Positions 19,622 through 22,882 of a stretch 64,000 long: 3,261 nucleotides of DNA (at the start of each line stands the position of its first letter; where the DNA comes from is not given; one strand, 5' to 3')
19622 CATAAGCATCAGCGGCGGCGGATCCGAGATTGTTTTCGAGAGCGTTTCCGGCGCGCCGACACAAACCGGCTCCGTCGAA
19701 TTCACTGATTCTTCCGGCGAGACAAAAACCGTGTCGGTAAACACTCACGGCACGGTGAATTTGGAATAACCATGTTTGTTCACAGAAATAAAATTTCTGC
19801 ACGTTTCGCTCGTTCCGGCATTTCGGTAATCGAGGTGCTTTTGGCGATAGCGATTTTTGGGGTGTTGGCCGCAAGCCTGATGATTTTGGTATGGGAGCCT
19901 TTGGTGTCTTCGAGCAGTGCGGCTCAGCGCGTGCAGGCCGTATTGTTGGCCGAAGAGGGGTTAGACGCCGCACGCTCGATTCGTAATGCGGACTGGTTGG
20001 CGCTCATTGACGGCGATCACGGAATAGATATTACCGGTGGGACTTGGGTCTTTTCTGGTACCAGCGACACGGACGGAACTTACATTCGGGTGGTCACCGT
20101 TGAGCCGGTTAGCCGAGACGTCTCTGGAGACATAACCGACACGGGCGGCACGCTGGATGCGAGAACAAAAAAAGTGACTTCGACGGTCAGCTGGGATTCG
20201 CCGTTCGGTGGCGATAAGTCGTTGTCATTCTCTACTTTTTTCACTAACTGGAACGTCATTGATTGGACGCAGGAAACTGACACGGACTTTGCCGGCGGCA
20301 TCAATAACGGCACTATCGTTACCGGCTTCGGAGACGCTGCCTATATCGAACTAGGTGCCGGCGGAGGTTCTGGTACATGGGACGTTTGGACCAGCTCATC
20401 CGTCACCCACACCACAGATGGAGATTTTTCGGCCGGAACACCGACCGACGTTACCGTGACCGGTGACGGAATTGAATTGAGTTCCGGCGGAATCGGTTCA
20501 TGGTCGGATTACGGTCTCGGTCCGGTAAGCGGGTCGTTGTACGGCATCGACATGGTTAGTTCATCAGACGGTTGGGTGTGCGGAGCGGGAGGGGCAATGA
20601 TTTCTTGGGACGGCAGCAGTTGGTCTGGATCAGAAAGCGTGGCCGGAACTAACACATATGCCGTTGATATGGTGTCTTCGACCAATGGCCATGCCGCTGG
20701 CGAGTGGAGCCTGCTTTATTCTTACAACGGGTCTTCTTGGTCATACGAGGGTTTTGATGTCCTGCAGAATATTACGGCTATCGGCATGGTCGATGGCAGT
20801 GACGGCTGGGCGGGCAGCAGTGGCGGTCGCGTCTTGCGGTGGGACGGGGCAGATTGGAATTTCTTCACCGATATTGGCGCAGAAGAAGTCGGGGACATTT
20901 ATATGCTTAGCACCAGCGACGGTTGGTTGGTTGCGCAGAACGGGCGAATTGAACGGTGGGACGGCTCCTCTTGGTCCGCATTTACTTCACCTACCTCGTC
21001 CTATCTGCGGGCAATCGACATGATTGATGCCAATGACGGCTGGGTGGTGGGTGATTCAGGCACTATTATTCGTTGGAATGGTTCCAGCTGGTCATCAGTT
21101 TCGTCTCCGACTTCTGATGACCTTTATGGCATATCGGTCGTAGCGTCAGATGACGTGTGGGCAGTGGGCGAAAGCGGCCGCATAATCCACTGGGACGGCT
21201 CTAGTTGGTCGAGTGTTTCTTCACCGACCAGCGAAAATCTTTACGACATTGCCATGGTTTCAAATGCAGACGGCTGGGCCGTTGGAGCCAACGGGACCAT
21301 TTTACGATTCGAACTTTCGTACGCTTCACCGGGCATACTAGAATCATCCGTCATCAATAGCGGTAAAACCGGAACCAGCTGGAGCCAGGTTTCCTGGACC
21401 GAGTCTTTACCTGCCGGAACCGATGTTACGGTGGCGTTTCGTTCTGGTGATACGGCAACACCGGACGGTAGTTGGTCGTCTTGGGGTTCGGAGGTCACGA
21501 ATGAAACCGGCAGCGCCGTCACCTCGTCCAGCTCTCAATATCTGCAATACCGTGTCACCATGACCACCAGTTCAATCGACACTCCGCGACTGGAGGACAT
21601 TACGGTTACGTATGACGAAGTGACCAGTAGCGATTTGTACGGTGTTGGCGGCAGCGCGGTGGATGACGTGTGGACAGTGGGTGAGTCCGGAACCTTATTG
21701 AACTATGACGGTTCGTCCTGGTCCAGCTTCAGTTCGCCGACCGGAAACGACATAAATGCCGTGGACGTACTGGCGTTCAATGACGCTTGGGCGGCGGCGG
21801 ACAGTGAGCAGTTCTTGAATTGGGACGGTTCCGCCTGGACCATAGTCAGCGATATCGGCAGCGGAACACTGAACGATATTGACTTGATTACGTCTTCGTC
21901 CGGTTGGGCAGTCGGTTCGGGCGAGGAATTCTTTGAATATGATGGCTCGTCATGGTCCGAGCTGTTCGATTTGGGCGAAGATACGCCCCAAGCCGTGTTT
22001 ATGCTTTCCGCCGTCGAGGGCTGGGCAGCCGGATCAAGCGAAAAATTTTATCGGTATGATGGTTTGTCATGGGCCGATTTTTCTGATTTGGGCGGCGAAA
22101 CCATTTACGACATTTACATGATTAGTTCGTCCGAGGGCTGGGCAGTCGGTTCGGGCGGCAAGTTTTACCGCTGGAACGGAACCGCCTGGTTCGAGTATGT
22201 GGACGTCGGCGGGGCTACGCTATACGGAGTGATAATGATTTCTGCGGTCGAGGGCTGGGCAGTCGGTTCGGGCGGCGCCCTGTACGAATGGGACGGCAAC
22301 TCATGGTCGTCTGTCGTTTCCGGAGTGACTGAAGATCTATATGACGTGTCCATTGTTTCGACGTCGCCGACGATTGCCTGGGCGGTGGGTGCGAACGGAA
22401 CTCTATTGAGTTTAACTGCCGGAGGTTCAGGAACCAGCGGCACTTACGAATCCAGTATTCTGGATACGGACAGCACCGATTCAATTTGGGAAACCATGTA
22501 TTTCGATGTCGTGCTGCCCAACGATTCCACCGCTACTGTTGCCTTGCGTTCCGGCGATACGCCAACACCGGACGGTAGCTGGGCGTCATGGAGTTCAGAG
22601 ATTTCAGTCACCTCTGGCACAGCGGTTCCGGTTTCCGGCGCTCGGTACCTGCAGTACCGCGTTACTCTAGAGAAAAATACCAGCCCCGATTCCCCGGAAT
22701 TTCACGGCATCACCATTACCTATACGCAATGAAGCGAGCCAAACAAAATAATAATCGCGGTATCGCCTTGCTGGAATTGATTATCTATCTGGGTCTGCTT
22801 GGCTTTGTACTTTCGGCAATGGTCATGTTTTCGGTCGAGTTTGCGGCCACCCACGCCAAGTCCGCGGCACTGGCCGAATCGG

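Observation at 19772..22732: Giant pilin 1 combines a prepilin N-terminus with a WDGSSW beta-propeller-like array and a duplicated C-terminal module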

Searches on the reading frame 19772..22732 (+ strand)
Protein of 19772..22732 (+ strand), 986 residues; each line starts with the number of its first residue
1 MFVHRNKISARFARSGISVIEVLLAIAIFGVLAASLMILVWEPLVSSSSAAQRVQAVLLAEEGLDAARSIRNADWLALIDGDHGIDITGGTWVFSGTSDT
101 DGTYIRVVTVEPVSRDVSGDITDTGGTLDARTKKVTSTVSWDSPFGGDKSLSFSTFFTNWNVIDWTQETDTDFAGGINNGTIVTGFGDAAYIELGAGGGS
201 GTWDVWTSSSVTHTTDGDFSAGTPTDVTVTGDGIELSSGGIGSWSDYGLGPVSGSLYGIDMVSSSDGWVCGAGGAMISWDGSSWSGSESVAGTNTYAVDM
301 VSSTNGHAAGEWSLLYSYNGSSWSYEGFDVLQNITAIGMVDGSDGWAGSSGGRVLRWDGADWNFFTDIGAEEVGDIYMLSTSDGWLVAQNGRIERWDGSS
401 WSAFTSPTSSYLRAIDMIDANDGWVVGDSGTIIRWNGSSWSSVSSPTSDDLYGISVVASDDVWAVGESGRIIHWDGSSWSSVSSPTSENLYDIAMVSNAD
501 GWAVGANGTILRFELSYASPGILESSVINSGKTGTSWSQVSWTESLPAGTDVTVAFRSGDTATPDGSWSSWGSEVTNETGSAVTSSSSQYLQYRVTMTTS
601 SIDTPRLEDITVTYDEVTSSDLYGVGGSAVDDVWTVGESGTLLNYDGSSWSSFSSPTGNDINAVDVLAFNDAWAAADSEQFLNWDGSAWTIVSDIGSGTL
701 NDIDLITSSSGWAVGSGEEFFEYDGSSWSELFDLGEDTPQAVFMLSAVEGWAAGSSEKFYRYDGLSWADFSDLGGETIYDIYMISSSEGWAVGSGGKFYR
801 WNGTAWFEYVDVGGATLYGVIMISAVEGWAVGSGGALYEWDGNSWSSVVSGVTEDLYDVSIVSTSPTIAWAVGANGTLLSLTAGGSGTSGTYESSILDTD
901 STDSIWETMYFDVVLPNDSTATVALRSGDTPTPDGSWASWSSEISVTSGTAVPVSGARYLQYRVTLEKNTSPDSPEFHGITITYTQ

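Call 5: search_protein_families(library=pfam, proteins=[window:19772-22732:+], max_evalue=0.01)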
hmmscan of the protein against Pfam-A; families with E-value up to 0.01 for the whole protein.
window:19772-22732:+ (986 aa): 3 families
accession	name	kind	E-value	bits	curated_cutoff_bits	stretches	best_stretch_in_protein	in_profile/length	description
PF14870.12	PSII_BNR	-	5.1e-09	36.2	27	2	439-513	221-302/303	Photosynthesis system II assembly factor YCF48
PF12768.13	Rax2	-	9.1e-05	22.4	28.8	0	625-672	130-183/254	Rax2 C-terminal beta propeller domain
PF07963.17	N_methyl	-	0.0075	16.3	21.2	0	13-36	3-26/27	Prokaryotic N-terminal methylation motif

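Call 10: find_homologous_proteins(query=window:19772-22729:+)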
Query window:19772-22729:+ (986 aa): 912 proteins with E <= 0.001 among 8000 candidates; the best 120 are listed.
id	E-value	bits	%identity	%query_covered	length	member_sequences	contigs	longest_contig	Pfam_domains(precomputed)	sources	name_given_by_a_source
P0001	0.0e+0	1148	37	97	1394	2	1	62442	PF14870.13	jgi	-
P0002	0.0e+0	1081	39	98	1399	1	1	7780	PF14870.13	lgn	-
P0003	9.5e-298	1009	37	98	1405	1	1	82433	PF14870.13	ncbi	-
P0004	7.3e-291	986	36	98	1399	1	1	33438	PF14870.13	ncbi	-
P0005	2.6e-290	984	33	96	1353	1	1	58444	PF14870.13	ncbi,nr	ncbi:hypothetical protein JW899_03080 [Candidatus Uhrbacteria bacterium]|nr:hypothetical protein [Ca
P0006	1.3e-280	952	32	98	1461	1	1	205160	PF14870.13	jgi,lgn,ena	-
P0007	2.5e-279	948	39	66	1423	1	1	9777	-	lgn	-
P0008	2.6e-276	938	37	98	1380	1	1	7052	PF14870.13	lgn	-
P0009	2.9e-275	934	33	97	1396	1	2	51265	-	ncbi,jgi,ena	ncbi:MAG: prepilin-type N-terminal cleavage/methylation domain-containing protein [Patescibacteria g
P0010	3.5e-258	878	31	97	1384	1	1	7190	-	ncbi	-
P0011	1.6e-249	849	37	67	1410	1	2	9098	PF14870.13,PF00346.25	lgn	-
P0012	1.6e-245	836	35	66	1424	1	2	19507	PF12768.14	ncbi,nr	ncbi:MAG: hypothetical protein Q8R39_02730 [bacterium]|nr:hypothetical protein [bacterium] MDZ428447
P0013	1.3e-240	820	42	98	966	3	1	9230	-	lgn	-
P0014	2.6e-228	779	35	60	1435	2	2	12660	-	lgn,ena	-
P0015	3.7e-225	768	38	99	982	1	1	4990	PF14870.13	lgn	-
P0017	1.3e-211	724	36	70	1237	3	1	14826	PF14870.13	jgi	-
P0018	2.9e-211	722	39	97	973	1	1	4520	PF14870.13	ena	-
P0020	1.7e-205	703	37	75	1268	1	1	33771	PF14870.13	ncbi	-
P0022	3.5e-202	692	35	99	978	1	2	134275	-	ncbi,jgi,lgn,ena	-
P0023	1.6e-199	684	34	100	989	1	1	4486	PF14870.13,PF19565.5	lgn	-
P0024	5.5e-192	659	36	99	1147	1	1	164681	PF14870.13,PF05635.18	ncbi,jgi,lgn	-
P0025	2.8e-188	646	35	99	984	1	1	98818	PF14870.13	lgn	-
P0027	3.4e-185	636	27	98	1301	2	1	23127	PF14870.13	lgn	-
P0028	2.3e-183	630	27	100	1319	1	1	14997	PF14870.13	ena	-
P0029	2.5e-182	627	34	98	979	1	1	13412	PF14870.13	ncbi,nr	ncbi:hypothetical protein MYX07_03635 [Patescibacteria group bacterium AH-259-L07]|nr:hypothetical p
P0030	1.7e-179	617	31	99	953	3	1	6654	PF14870.13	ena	-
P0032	1.8e-173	597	35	98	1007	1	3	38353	PF14870.13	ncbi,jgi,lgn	-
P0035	2.1e-162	561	34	96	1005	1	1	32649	PF14870.13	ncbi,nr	ncbi:hypothetical protein MYX06_03195 [Patescibacteria group bacterium AH-259-L05]|nr:hypothetical p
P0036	2.9e-162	560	35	99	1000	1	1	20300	PF14870.13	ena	-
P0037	3.0e-162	560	33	98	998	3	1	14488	PF14870.13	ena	-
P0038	1.2e-158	548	33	98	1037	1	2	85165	PF14870.13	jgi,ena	jgi:type II secretory pathway pseudopilin PulG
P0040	2.7e-157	544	33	98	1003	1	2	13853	PF14870.13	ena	-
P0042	2.2e-152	528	33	98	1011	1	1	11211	PF14870.13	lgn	-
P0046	6.0e-146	506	34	98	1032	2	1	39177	PF14870.13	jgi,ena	-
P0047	4.2e-145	503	28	61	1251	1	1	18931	PF12768.14,PF14870.13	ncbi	-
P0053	6.9e-134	466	32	63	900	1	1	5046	PF14870.13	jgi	jgi:hypothetical protein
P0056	1.1e-126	442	26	65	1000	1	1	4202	PF14870.13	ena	-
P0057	5.4e-126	440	29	98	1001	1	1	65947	PF14870.13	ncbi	-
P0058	1.1e-124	436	33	57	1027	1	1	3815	PF00331.27,PF14870.13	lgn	-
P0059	2.1e-121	425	27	56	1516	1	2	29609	PF19193.7,PF14870.13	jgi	jgi:photosystem II stability/assembly factor-like uncharacterized protein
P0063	2.8e-118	415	34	50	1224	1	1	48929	PF00331.27,PF14870.13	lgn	-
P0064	4.6e-118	414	25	63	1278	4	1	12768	PF14870.13,PF00395.26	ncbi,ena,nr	ncbi:MAG TPA: S-layer homology domain-containing protein [Chloroflexia bacterium]|nr:S-layer homolog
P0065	3.5e-117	411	29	61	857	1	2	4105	PF00801.27,PF14870.13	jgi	jgi:photosystem II stability/assembly factor-like uncharacterized protein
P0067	1.1e-113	399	28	56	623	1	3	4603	PF14870.13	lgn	-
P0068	1.8e-111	392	36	26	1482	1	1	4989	PF13715.13,PF16371.13,PF17802.8,PF14870.13,PF13620.13,PF09430.17,PF24096.3,PF22904.4,PF17210.10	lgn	-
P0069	1.9e-110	389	33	83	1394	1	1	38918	PF14870.13,PF13620.13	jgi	jgi:photosystem II stability/assembly factor-like uncharacterized protein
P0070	1.2e-109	386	27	62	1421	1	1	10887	PF12768.14,PF14870.13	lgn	-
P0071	5.3e-107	377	31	51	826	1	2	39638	PF00801.27,PF14870.13,PF18911.7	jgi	jgi:PKD repeat protein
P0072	3.3e-106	375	31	56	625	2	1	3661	PF14870.13,PF10708.15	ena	-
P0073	1.4e-105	373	27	56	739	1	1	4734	PF14870.13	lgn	-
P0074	1.6e-105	372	27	63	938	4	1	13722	PF14870.13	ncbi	ncbi:MAG: hypothetical protein ACK2T6_04945 [Anaerolineae bacterium]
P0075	4.9e-104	367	30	58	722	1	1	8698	PF14870.13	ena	-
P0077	1.8e-102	362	30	59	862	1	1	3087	PF14870.13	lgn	-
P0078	4.5e-102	361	29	62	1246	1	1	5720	PF01833.31,PF14870.13,PF07705.18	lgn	-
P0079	1.2e-97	346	30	61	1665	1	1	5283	PF13582.13,PF13688.13,PF14870.13,PF13583.12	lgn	-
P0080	3.2e-97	345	29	63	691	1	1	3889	PF14870.13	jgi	jgi:hypothetical protein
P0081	4.6e-97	344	31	57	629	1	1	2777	PF14870.13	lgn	-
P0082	4.9e-97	344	32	51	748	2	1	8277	PF12768.14,PF14870.13,PF10708.15,PF27154.1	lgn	-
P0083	1.2e-94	336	29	47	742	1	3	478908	PF14870.13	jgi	jgi:hypothetical protein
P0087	2.2e-91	326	29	59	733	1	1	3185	PF14870.13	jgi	jgi:photosystem II stability/assembly factor-like uncharacterized protein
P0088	2.3e-91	326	29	62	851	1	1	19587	PF12768.14,PF14870.13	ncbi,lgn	-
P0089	2.4e-89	319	29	61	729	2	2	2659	PF14870.13,PF10708.15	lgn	-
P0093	1.9e-87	313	31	59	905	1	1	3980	PF14870.13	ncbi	-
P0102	9.9e-80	287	28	62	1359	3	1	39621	PF01833.31,PF14870.13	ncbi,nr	ncbi:MAG: IPT/TIG domain-containing protein, partial [Actinobacteria bacterium]|nr:IPT/TIG domain-co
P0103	2.5e-79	286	41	28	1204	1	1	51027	PF25788.3,PF14870.13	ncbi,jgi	-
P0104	5.3e-79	285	27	56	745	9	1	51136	PF14870.13,PF10708.15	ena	-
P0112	7.8e-76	274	27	57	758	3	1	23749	PF12768.14,PF14870.13,PF10708.15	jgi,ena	-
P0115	1.7e-75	273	32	35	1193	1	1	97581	PF00092.35,PF14870.13,PF13519.13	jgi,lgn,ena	-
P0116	2.9e-75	272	31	55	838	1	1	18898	PF14870.13,PF13676.12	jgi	jgi:photosystem II stability/assembly factor-like uncharacterized protein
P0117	6.4e-75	271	33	34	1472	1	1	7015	PF09699.16,PF14870.13,PF00041.28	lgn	-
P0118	8.6e-75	271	24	62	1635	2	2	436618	PF01839.30,PF14870.13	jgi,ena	-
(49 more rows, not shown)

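Call 14: search_solved_structures(query=A1, max_evalue=0.01)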
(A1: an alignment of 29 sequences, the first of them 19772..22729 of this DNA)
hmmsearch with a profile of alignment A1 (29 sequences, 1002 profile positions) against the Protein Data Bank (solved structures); distinct sequences matched with E-value up to 0.01: 7.
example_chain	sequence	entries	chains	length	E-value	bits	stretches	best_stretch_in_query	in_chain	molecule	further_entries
5ojp_A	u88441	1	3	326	1.1e-15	59.6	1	249-521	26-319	Ycf48-like protein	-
5ojr_A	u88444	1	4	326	5.5e-15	57.3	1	249-521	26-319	Ycf48-like protein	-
2xbg_A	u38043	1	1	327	7.9e-15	56.8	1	249-521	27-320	YCF48-LIKE PROTEIN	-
5oj5_A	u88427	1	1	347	1.4e-14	56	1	249-521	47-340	Ycf48-like protein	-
8am5_S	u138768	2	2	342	1e-13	53.1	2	654-812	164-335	Photosystem II assembly lipoprotein Ycf48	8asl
9ya3_H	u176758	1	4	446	2.1e-13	52.1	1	681-858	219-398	TLAP2 (thioredoxin-like associated protein), TGME49_232130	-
5oj3_A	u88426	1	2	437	2.8e-06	28.5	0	781-848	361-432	Photosystem II stability/assembly factor HCF136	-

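Call 30: predict_structure(alignment_id=A1)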
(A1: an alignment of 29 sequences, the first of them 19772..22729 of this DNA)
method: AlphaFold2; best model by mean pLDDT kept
length: 986 residues; sequences in the alignment: 29
mean_pLDDT: 86.1   pTM: 0.48
mean pLDDT of the five models: 86.1, 84.9, 84.8, 84.1, 83.2
residues with pLDDT >= 90: 494; 70-90: 384; 50-70: 90; < 50: 18
segments of 3 or more residues with pLDDT < 50: 1-17
pLDDT, mean of each block of 10 residues (from residue 1): 37 45 61 62 67 86 89 80 86 88 90 75 68 89 77 86 81 83 80 68 76 86 89 79 74 86 92 89 74 88 92 88 77 90 93 91 89 95 95 94 95 96 97 95 96 96 96 95 93 93 93 85 94 85 87 94 90 85 85 92 85 85 93 95 90 94 94 95 94 89 94 89 92 77 94 89 89 88 93 93 92 89 88 93 86 90 82 91 69 90 82 85 92 87 77 86 87 80 82
secondary structure, 60 per line:
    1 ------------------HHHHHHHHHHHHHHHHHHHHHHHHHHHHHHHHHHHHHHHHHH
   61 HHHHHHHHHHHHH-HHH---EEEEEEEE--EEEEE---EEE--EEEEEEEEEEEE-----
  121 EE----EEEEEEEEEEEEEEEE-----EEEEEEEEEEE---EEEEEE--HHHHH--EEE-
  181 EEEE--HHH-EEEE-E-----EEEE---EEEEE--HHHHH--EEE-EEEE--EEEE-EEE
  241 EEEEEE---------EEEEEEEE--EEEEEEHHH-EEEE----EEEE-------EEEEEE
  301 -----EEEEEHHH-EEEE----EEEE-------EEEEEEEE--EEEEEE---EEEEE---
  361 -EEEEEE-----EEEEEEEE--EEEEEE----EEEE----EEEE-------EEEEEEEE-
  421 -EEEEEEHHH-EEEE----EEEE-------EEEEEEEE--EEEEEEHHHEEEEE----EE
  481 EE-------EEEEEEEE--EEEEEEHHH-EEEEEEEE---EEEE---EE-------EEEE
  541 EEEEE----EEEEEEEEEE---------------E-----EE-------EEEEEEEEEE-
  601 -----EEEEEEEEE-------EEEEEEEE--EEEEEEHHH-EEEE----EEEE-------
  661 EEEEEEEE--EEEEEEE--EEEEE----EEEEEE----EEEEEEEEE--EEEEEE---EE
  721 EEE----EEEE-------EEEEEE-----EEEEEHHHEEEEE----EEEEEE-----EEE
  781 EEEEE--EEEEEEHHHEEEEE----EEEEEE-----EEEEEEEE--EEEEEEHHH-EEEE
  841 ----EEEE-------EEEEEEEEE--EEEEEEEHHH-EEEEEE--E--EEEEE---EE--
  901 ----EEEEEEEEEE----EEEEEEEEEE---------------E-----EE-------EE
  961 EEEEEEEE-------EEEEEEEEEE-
elements in order (helices of 4 or more, strands of 3 or more residues): H19-73 E81-88 E91-95 E99-101 E104-115 E127-142 E148-158 E162-167 H170-174 E177-179 E181-184 E191-194 E202-205 E209-213 H216-220 E223-225 E227-230 E233-236 E238-246 E256-263 E266-271 E276-279 E284-287 E295-300 E306-310 E315-318 E323-326 E334-341 E344-349 E353-357 E362-367 E373-380 E383-388 E393-396 E401-404 E412-419 E422-427 E432-435 E440-443 E451-458 E461-466 E470-474 E479-482 E490-497 E500-505 E510-517 E521-524 E537-545 E550-559 E590-599 E606-614 E622-629 E632-637 E642-645 E650-653 E661-668 E671-677 E680-684 E689-694 E699-707 E710-715 E719-723 E728-731 E739-744 E750-754 E758-762 E767-772 E778-785 E788-793 E797-801 E806-811 E817-824 E827-832 E837-840 E845-848 E856-864 E867-873 E878-883 E889-893 E905-914 E919-928 E959-968 E976-985

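Call 33: fold_search(model_id=the predicted structure, library=pdb)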
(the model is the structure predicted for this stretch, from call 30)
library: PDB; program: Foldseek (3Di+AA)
matches with E <= 10: 1490; with E <= 0.001: 874
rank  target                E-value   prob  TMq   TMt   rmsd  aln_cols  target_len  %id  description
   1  6zqa_UU               1.3e-18  1.00  0.23  0.27  21.3       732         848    9  Cryo-EM structure of the 90S pre-ribosome from Saccharomyces cerevisiae, state A (Poly-Ala) (released 2020-09-23)
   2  4a2l_D                1.7e-18  1.00  0.25  0.32  27.8       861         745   11  Structure of the periplasmic domain of the heparin and heparan sulphate sensing hybrid two component system BT4663 in  (released 2012-05-02)
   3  4a2l_E                3.9e-18  1.00  0.25  0.32  27.8       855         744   12  Structure of the periplasmic domain of the heparin and heparan sulphate sensing hybrid two component system BT4663 in  (released 2012-05-02)
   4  4a2m_A                4.1e-18  1.00  0.24  0.32  25.5       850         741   11  Structure of the periplasmic domain of the heparin and heparan sulphate sensing hybrid two component system BT4663 in  (released 2012-05-02)
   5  4a2l_C                1.0e-17  1.00  0.24  0.31  27.8       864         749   12  Structure of the periplasmic domain of the heparin and heparan sulphate sensing hybrid two component system BT4663 in  (released 2012-05-02)
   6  3ott_B                4.7e-17  1.00  0.24  0.31  30.0       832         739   11  Crystal Structure of the extracellular domain of the putative one component system BT4673 from B. thetaiotaomicron (released 2011-08-10)
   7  9d5n_CH               8.4e-17  1.00  0.24  0.37  21.2       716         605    9  48-nm doublet microtubule from Trichomonas vaginalis strain G3 (released 2025-05-14)
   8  9g33_UU               1.1e-16  1.00  0.23  0.27  21.0       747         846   10  Stalled 90S - Utp23-Krr1-deltaC3 (released 2025-06-18)
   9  9n6v_LT               1.4e-16  1.00  0.23  0.26  21.2       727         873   10  SSU processome maturation and disassembly, State A (released 2025-11-05)
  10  8otz_f                2.5e-16  1.00  0.24  0.38  21.7       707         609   10  48-nm repeat of the native axonemal doublet microtubule from bovine sperm (released 2023-11-22)
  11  1nr0                  2.9e-16  1.00  0.25  0.39  21.0       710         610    9  Two Seven-Bladed Beta-Propeller Domains Revealed By The Structure Of A C. elegans Homologue Of Yeast Actin Interacting P (released 2003-07-01)
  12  5m11                  4.6e-16  1.00  0.24  0.31  23.3       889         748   10  Structural and functional probing of PorZ, an essential bacterial surface component of the type-IX secretion system of h (released 2016-11-09)
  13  4nsx                  5.2e-16  1.00  0.23  0.35  21.3       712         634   10  Crystal Structure of the Utp21 tandem WD Domain (released 2014-02-19)
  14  3v9f_A                6.3e-16  1.00  0.25  0.32  27.1       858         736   10  Crystal Structure of the extracellular domain of the putative hybrid two component system BT3049 from B. thetaiotaomic (released 2012-03-14)
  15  9n77_LT               6.9e-16  1.00  0.23  0.26  21.0       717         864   10  SSU processome maturation and disassembly, State K (released 2025-11-05)
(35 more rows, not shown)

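Call 34: search_protein_families(library=ncbifam, proteins=[window:19772-22729:+], max_evalue=0.01)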
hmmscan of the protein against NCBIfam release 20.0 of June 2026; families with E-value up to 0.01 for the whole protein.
window:19772-22729:+ (986 aa): 3 families
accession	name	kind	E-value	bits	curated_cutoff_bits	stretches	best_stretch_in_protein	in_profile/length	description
NF010237.0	PRK13684.1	equivalog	1.9e-09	37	326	2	439-515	247-330/334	photosynthesis system II assembly factor Ycf48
TIGR01707.1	gspI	equivalog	0.0018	18.7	44.35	1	16-82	1-67/101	type II secretion system minor pseudopilin GspI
TIGR02523.1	type_IV_pilV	equivalog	0.0019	18.7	52.2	1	15-73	2-60/139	type IV pilus modification protein PilV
